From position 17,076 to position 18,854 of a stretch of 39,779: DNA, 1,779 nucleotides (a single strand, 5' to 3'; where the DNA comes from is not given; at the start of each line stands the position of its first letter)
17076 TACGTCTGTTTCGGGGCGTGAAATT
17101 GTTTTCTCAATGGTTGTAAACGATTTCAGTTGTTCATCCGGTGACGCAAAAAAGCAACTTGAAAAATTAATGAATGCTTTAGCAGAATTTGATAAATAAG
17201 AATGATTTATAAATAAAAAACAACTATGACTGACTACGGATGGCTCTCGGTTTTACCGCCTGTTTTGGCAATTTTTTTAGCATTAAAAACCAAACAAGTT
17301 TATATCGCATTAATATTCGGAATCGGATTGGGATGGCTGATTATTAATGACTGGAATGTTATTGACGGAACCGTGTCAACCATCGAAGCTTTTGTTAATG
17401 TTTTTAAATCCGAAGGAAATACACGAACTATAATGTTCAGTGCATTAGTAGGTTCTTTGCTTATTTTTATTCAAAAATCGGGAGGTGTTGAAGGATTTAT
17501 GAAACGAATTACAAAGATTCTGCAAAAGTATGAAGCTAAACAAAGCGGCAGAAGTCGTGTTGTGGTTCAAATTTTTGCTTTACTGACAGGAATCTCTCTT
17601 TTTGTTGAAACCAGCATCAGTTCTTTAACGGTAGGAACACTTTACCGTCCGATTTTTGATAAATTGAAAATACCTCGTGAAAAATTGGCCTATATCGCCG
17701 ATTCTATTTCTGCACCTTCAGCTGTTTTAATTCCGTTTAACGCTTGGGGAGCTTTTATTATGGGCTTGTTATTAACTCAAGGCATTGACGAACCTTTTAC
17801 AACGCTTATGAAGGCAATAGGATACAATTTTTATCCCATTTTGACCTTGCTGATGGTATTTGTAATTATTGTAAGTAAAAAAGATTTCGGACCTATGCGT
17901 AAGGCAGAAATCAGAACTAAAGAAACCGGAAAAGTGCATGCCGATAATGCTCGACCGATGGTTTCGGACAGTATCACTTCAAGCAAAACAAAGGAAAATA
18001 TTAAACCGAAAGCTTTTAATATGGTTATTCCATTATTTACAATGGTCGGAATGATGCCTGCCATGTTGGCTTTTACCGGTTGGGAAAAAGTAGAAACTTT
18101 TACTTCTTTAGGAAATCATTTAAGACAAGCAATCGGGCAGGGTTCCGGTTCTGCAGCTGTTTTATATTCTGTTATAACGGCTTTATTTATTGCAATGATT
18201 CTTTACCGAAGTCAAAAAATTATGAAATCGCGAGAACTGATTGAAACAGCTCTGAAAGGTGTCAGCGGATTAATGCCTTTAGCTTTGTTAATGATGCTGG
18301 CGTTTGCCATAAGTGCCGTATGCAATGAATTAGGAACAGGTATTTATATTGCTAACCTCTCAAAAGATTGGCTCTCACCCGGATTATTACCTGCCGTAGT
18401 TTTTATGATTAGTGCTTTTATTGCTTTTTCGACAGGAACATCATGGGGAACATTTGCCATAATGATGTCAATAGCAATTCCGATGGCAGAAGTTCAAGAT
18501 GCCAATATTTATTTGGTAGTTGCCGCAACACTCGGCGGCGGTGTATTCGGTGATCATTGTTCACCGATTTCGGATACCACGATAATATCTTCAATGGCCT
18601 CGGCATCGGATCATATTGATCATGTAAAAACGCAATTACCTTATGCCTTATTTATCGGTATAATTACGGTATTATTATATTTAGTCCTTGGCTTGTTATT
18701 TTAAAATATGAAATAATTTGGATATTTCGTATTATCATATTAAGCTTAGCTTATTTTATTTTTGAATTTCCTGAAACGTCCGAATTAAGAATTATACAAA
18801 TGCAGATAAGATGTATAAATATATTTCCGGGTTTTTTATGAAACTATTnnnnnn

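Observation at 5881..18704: SusC/SusD-centred locus that looks dedicated to scavenging peptidoglycan stem peptides, placed next to lysA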

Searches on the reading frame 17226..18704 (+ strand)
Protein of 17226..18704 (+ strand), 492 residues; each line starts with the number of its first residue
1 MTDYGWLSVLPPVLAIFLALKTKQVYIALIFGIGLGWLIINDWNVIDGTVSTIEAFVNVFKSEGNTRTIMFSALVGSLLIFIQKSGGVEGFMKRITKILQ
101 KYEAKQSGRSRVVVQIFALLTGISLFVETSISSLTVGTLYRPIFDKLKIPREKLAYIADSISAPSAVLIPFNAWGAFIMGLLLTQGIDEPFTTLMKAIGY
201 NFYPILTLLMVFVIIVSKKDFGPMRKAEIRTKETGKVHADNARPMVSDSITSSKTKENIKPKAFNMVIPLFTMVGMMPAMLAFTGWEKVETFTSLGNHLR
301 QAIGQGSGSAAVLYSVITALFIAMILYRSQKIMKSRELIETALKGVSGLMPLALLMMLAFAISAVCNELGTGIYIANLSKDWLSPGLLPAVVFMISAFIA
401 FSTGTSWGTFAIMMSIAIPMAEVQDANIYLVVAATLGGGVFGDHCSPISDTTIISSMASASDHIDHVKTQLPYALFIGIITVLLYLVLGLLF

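Call 3: search_protein_families(library=pfam, proteins=[window:17226-18704:+])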
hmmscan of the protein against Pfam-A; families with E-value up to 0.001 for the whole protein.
window:17226-18704:+ (492 aa): 2 families
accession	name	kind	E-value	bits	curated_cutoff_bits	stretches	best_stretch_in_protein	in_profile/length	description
PF03553.21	Na_H_antiporter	-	9.7e-51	173.2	23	1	191-490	33-303/303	Na+/H+ antiporter family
PF03606.21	DcuC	-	2.6e-05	23.4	23.1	1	242-487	232-457/461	C4-dicarboxylate anaerobic carrier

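Call 4: search_protein_families(library=ncbifam, proteins=[window:17226-18704:+])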
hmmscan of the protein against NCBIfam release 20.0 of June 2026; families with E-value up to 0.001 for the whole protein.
window:17226-18704:+ (492 aa): 3 families
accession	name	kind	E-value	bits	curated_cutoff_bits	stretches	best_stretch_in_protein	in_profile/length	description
NF000013.1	tet_NaH_anti_35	exception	4.9e-50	170.8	750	1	167-490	3-333/369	tetracycline efflux Na+/H+ antiporter family transporter Tet(35)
TIGR00931.1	antiport_nhaC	equivalog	2.8e-14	52.7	370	1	316-490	34-207/454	Na+/H+ antiporter NhaC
NF052307.1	ArgOrthExpArcD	equivalog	7.6e-11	41.5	650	1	352-490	85-223/469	arginine/ornithine antiporter ArcD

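Call 52: find_homologous_proteins(query=window:17226-18704:+, max_evalue=1e-20)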
Query window:17226-18704:+ (492 aa): 8000 proteins with E <= 1e-20 among 8000 candidates; the best 120 are listed.
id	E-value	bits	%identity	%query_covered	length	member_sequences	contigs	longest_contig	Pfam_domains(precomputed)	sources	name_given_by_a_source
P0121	0.0e+0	1058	100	100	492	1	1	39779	PF03553.22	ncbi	-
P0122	3.4e-293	991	91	100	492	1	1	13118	PF03553.22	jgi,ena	-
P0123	9.6e-293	989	91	100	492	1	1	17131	PF03553.22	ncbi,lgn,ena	-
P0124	2.2e-291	985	93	98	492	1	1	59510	PF03553.22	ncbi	-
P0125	1.2e-290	982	93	98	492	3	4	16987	PF03553.22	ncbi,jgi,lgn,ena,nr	ncbi:MAG: sodium:solute symporter [Bacteroidetes bacterium]|nr:MAG: sodium:solute symporter [Bactero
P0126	2.4e-274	929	87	100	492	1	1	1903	PF03553.22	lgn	-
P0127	1.6e-271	919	86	100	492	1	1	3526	PF03553.22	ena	-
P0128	1.3e-266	903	85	100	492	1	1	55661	PF03553.22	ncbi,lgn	ncbi:MAG: Na+/H+ antiporter NhaC family protein [Bacteroidota bacterium]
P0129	5.1e-264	894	83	97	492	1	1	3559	PF03553.22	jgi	-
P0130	2.0e-257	873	82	98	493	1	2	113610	PF03553.22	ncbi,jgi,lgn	-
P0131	3.4e-255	865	80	100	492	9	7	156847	PF03553.22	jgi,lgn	-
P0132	4.9e-242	822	75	100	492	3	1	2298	PF03553.22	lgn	-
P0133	1.9e-241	820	75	100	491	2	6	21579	PF03553.22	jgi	jgi:Na+/H+ antiporter NhaC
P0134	4.3e-238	809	74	100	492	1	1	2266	PF03606.22,PF03553.22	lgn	-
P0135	2.0e-237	807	73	100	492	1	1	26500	PF03606.22,PF03553.22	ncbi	ncbi:MAG: Na+/H+ antiporter NhaC family protein [Bacteroidota bacterium]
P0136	2.4e-237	807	75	100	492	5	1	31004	PF03606.22,PF03553.22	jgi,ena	-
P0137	2.8e-237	806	74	100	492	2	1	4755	PF03553.22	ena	-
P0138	1.8e-236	804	74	100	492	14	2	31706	PF03606.22,PF03553.22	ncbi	-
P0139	3.8e-236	803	73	100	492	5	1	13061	PF03553.22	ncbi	-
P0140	3.8e-236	803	74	99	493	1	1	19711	PF03553.22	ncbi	ncbi:MAG: Na+/H+ antiporter NhaC family protein [Bacteroidota bacterium]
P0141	1.6e-234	797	73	100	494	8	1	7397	PF03553.22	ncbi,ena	-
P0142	2.7e-234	796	72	100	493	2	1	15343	PF03606.22,PF03553.22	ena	-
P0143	1.1e-233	795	72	99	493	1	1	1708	PF03606.22,PF03553.22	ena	-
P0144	3.1e-233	793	72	100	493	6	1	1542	PF03553.22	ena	-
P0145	3.1e-233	793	74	100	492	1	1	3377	PF03553.22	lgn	-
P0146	6.5e-233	792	72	100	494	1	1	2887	PF03553.22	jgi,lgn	jgi:Na+/H+ antiporter NhaC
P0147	1.9e-232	790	72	100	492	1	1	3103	PF03553.22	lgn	-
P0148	2.6e-232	790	72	99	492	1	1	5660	PF03553.22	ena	-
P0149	2.9e-232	790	72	100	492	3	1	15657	PF03606.22,PF03553.22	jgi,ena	-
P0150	3.4e-232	790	72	100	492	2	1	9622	PF03553.22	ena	-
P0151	3.6e-232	790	72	100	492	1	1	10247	PF03553.22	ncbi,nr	ncbi:MAG: hypothetical protein L3J74_08915 [Bacteroidales bacterium]|nr:hypothetical protein [Bacter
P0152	4.1e-232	789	72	100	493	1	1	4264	PF03606.22,PF03553.22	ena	-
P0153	4.2e-232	789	72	100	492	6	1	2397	PF03606.22,PF03553.22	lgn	-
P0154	5.9e-232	789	71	100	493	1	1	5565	PF03553.22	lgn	-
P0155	7.5e-232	788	73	100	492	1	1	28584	PF03553.22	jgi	-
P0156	1.1e-231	788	72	100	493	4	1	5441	PF03553.22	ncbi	-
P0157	2.3e-231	787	72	100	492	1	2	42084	PF03553.22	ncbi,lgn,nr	ncbi:MAG: hypothetical protein K9H49_15030 [Bacteroidales bacterium]|nr:hypothetical protein [Bacter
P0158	3.2e-231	786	71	100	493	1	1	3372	PF03553.22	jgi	jgi:Na+/H+ antiporter NhaC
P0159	3.3e-231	786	72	100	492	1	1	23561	PF03606.22,PF03553.22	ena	-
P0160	4.3e-231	786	71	100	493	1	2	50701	PF03553.22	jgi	jgi:Na+/H+ antiporter NhaC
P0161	5.5e-231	786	72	99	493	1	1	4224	PF03606.22,PF03553.22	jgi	-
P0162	6.5e-231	785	71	100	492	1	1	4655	PF03553.22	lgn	-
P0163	1.6e-230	784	71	100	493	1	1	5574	PF03553.22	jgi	jgi:Na+/H+ antiporter NhaC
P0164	2.0e-230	784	71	100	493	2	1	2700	PF03606.22,PF03553.22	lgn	-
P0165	2.0e-230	784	71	100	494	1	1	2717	PF03606.22,PF03553.22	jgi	-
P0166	2.3e-230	784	72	100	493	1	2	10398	PF03553.22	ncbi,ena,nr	ncbi:MAG: sodium:solute symporter [Flavobacteriaceae bacterium]|nr:MAG: sodium:solute symporter [Fla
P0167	4.4e-230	783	72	100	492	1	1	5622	PF03553.22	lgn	-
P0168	6.8e-230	782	71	100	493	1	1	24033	PF03606.22,PF03553.22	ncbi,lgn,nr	ncbi:MAG: sodium:solute symporter [Flavobacteriaceae bacterium]|nr:sodium:solute symporter [Flavobac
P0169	7.3e-230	782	72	99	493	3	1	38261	PF03606.22,PF03553.22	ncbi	ncbi:MAG: Na+/H+ antiporter NhaC family protein [Bacteroidota bacterium]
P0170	7.3e-230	782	72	100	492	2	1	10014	PF03553.22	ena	-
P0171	1.2e-229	781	71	100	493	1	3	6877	PF03606.22,PF03553.22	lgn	-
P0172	1.2e-229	781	70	100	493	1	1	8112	PF03606.22,PF03553.22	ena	-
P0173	2.2e-229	780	71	100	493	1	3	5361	PF03553.22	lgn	-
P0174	2.2e-229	780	71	100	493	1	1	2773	PF03553.22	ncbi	-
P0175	2.2e-229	780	70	100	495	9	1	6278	PF03606.22,PF03553.22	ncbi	-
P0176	2.3e-229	780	71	100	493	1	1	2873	PF03553.22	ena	-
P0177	2.5e-229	780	72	100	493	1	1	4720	PF03553.22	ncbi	-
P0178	2.5e-229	780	71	100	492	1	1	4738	PF03553.22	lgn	-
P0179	3.5e-229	780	72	97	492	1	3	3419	PF03553.22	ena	-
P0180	3.6e-229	780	70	100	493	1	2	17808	PF03553.22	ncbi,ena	-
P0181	4.1e-229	779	71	100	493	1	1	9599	PF03553.22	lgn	-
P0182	4.4e-229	779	71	100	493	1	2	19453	PF03553.22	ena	-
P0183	4.8e-229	779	71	100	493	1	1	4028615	PF03553.22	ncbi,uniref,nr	ncbi:sodium:solute symporter [Lutibacter sp. A64]|uniref:Na+/H+ antiporter NhaC family protein n=1 T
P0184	4.8e-229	779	71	100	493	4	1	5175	PF03553.22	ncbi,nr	ncbi:MAG: sodium:solute symporter [Urechidicola sp.]|nr:sodium:solute symporter [Urechidicola sp.]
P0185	4.8e-229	779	72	99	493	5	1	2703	PF03606.22,PF03553.22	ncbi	-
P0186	5.7e-229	779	71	99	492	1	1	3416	PF03553.22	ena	-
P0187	7.2e-229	779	71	100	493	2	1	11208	PF03553.22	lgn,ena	-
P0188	7.8e-229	778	71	99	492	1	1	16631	PF03553.22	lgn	-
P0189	8.5e-229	778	72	97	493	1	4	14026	PF03553.22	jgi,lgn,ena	-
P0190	8.9e-229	778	70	100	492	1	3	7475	PF03553.22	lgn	-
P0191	9.6e-229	778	70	100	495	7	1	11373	PF03553.22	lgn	-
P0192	1.1e-228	778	71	100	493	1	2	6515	PF03553.22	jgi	-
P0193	1.1e-228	778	71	100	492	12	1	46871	PF03553.22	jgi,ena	-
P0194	1.2e-228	778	72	97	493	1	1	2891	PF03553.22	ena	-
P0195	1.3e-228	778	71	99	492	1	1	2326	PF03553.22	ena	-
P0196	1.4e-228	778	71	97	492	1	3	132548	PF03553.22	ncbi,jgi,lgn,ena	ncbi:MAG: SLC13 family permease [Flavobacteriaceae bacterium]|jgi:Na+/H+ antiporter NhaC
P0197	1.5e-228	778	71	99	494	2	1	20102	PF03553.22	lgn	-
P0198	1.7e-228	777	71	100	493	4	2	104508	PF03553.22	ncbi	-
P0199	1.9e-228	777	71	100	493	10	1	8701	PF03553.22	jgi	-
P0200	2.0e-228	777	71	99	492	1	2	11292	PF03553.22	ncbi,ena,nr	ncbi:MAG: sodium:solute symporter [Flavobacteriaceae bacterium]|nr:sodium:solute symporter [Flavobac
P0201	2.2e-228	777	70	100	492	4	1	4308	PF03606.22,PF03553.22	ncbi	-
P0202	2.6e-228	777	72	100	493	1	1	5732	PF03553.22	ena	-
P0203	2.7e-228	777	70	100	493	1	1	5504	PF03606.22,PF03553.22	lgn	-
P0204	2.9e-228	777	71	99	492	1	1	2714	PF03553.22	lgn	-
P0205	3.2e-228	776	72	100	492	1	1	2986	PF03553.22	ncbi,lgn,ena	-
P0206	3.7e-228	776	72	100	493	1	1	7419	PF03553.22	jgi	-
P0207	3.9e-228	776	71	100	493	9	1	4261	PF03553.22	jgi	-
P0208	4.0e-228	776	72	100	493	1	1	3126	PF03553.22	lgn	-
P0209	4.0e-228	776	71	100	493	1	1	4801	PF03606.22,PF03553.22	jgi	-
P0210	6.6e-228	775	71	100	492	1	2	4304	PF03553.22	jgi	-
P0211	7.2e-228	775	70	100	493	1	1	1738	PF03553.22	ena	-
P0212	7.5e-228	775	71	97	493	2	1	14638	PF03553.22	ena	-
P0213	7.8e-228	775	70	100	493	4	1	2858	PF03553.22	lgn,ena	-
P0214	7.8e-228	775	71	100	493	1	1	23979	PF03553.22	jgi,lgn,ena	-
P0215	9.4e-228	775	70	100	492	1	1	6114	PF03606.22,PF03553.22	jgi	-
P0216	1.1e-227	775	70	100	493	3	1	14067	PF03553.22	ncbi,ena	-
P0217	1.1e-227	775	70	99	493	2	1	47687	PF03553.22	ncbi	ncbi:MAG: Na+/H+ antiporter NhaC family protein [Bacteroidota bacterium]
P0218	1.1e-227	775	70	97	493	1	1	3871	PF03553.22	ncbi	ncbi:MAG: Na+/H+ antiporter NhaC family protein [Lutimonas sp.]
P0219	1.1e-227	775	71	100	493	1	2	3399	PF03553.22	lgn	-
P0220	1.4e-227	774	72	100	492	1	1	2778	PF03553.22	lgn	-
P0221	1.5e-227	774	69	100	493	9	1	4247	PF03606.22,PF03553.22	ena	-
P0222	2.0e-227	774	70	100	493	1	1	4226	PF03606.22,PF03553.22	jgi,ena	-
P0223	2.0e-227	774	70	100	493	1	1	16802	PF03553.22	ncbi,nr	ncbi:MAG: Na+/H+ antiporter NhaC family protein [Lutibacter sp.]|nr:Na+/H+ antiporter NhaC family pr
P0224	2.1e-227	774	71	99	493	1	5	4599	PF03553.22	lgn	-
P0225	2.5e-227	774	70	100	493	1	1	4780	PF03553.22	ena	-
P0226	2.6e-227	773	71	100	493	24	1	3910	PF03553.22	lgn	-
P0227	3.0e-227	773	70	100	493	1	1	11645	PF03553.22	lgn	-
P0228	3.1e-227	773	71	100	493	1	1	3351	PF03553.22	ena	-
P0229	3.5e-227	773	70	100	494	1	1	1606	PF03606.22,PF03553.22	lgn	-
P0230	4.0e-227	773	70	100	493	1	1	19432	PF03553.22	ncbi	-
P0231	4.1e-227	773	70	100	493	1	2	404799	PF03553.22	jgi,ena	-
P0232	4.5e-227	773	70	100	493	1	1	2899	PF03553.22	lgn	-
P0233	4.8e-227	773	70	97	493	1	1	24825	PF03553.22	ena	-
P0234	5.3e-227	772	71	100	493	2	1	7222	PF03553.22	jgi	jgi:Na+/H+ antiporter NhaC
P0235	5.9e-227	772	70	100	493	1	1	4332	PF03553.22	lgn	-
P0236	5.9e-227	772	72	100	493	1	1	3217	PF03553.22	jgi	-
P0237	6.2e-227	772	70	100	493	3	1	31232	PF03606.22,PF03553.22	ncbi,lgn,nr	ncbi:MAG: Na+/H+ antiporter NhaC family protein [Urechidicola sp.]|nr:Na+/H+ antiporter NhaC family 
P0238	6.3e-227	772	71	99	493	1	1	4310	PF03553.22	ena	-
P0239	6.8e-227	772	71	100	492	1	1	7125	PF03553.22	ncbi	-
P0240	7.2e-227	772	70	100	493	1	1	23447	PF03553.22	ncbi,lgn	-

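Call 53: find_encoding_contigs(protein=P0183, flank=10000, max_places=1)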
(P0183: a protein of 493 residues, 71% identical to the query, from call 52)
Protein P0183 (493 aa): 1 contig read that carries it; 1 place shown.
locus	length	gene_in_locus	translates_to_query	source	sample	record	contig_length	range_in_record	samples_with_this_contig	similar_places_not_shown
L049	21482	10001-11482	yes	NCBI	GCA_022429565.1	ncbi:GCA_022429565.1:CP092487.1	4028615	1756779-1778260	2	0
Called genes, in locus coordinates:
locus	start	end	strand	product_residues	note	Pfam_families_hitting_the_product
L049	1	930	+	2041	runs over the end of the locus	PF01835:MG2, PF07703:A2M_BRD (weak), PF00207:A2M, PF17973:bMG10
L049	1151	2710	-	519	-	PF02838:Glyco_hydro_20b, PF14845:Glycohydro_20b2 (weak), PF00728:Glyco_hydro_20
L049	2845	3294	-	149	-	PF03168:LEA_2 (weak)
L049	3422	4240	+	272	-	PF00793:DAHP_synth_1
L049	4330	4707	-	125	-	PF08818:DUF1801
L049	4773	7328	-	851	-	PF00317:Ribonuc_red_lgN (weak), PF02867:Ribonuc_red_lgC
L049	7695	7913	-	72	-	PF12843:QSregVF_b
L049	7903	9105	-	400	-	PF05222:AlaDh_PNT_N, PF01262:AlaDh_PNT_C (faint)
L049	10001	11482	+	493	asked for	PF03553:Na_H_antiporter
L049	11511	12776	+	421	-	PF02113:Peptidase_S13, PF13354:Beta-lactamase2 (faint), PF02113:Peptidase_S13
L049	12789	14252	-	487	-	PF00246:Peptidase_M14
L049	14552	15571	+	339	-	PF02016:Peptidase_S66, PF17676:Peptidase_S66C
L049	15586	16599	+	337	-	PF02746:MR_MLE_N (weak), PF13378:MR_MLE_C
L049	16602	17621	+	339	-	PF00155:Aminotran_1_2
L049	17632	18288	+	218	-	PF01510:Amidase_2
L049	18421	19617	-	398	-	PF00872:Transposase_mut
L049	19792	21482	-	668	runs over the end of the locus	PF03993:DUF349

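Call 54: find_encoding_contigs(protein=P0196, flank=10000, max_places=1)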
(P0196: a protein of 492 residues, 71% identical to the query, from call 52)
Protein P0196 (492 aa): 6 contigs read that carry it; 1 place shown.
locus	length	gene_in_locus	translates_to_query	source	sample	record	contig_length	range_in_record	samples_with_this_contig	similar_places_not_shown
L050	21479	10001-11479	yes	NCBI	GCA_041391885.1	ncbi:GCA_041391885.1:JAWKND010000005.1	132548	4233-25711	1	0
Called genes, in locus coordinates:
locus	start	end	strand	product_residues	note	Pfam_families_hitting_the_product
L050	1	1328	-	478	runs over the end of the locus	PF01408:GFO_IDH_MocA, PF19051:GFO_IDH_MocA_C2, PF22725:GFO_IDH_MocA_C3 (faint)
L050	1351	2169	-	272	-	PF06439:3keto-disac_hyd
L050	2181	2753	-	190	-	PF13618:Gluconate_2-dh3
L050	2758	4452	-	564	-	PF00732:GMC_oxred_N, PF05199:GMC_oxred_C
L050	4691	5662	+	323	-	PF01261:AP_endonuc_2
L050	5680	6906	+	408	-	PF01306:LacY_symp (faint), PF03825:Nuc_H_symport, PF07690:MFS_1 (weak), PF12832:MFS_1_like, PF07690:MFS_1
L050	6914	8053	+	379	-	PF01408:GFO_IDH_MocA, PF02894:GFO_IDH_MocA_C, PF22725:GFO_IDH_MocA_C3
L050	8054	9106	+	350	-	PF01261:AP_endonuc_2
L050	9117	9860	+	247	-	PF06439:3keto-disac_hyd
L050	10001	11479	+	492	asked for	PF03553:Na_H_antiporter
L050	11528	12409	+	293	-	PF00009:GTP_EFTU, PF00350:Dynamin_N (faint), PF01926:MMR_HSR1, PF02421:FeoB_N, PF03193:RsgA_GTPase (faint), PF10662:PduV-EutP (weak), PF07650:KH_2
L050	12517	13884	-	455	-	PF01225:Mur_ligase, PF08245:Mur_ligase_M, PF02875:Mur_ligase_C (weak)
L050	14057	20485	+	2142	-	PF13620:CarboxypepD_reg (faint), PF17789:MG4 (faint), PF01835:MG2, PF07703:A2M_BRD, PF13715:CarbopepD_reg_2, PF00207:A2M, PF17973:bMG10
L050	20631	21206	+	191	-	PF06940:DUF1287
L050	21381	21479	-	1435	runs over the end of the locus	PF00929:RNase_T, PF02811:PHP, PF07733:DNA_pol3_alpha, PF17657:DNA_pol3_finger, PF14579:HHH_6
